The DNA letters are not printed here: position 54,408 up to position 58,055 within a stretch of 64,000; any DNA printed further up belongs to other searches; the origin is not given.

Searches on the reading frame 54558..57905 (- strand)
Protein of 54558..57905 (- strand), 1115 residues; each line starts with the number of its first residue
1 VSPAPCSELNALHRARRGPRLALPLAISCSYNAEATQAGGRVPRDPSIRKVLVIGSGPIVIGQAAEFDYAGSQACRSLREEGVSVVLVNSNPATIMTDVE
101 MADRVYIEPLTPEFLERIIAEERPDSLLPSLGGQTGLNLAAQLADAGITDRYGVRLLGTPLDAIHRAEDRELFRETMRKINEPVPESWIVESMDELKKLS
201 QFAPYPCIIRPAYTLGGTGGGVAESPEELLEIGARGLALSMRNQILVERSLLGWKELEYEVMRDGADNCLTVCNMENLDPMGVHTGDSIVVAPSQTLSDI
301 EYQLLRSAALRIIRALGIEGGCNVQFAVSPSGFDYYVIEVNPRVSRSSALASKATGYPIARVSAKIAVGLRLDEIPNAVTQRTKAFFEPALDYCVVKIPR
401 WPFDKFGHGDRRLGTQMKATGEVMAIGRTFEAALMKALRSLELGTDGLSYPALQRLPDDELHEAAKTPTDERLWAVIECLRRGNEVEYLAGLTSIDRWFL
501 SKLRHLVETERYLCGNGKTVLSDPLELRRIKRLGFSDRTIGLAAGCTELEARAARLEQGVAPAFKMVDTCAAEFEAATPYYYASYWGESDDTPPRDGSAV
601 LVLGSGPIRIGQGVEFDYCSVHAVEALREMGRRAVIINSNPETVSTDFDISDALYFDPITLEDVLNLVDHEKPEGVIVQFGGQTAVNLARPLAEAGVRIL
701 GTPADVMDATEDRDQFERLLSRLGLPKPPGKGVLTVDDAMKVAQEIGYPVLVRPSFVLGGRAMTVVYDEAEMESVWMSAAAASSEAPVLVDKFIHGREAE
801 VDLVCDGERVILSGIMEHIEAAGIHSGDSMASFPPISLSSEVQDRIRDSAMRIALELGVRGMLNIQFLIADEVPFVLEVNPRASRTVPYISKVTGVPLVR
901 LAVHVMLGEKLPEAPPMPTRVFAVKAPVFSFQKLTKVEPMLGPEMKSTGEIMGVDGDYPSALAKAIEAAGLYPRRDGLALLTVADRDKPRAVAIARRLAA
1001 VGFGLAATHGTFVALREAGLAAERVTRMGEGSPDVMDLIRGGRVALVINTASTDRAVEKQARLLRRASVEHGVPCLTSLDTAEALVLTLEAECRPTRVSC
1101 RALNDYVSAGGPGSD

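Call 27: search_protein_families(library=pfam, max_evalue=0.00001, proteins=[window:54558-57905:-])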
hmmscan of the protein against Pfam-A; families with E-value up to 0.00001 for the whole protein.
window:54558-57905:- (1115 aa): 8 families
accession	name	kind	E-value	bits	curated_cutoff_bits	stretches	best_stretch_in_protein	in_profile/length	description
PF02786.22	CPSase_L_D2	-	1.3e-116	388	19.8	2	169-374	1-210/211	Carbamoyl-phosphate synthase L chain, ATP binding domain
PF25596.1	CPSase_L_D1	-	4.8e-96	317.2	27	2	48-165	2-117/118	Carbamoyl phosphate synthase preATP-grasp domain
PF02787.25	CPSase_L_D3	-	1.9e-21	76.3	26.6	1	464-541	2-77/80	Carbamoyl-phosphate synthetase large chain, oligomerisation domain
PF02142.27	MGS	-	2.1e-18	66.7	24.1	1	991-1077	2-94/94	MGS-like domain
PF07478.18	Dala_Dala_lig_C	-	2.5e-17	63.5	24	1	739-881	28-174/204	D-ala D-ala ligase C-terminus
PF02655.19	ATP-grasp_3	-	1.5e-14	54.9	23.2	1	718-883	9-157/160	ATP-grasp domain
PF15632.11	ATPgrasp_Ter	-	2.5e-14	53.6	29.1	1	787-919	4-120/131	ATP-grasp in the biosynthetic pathway with Ter operon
PF02222.28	ATP-grasp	-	8.6e-13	48.8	27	1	720-883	3-163/179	ATP-grasp domain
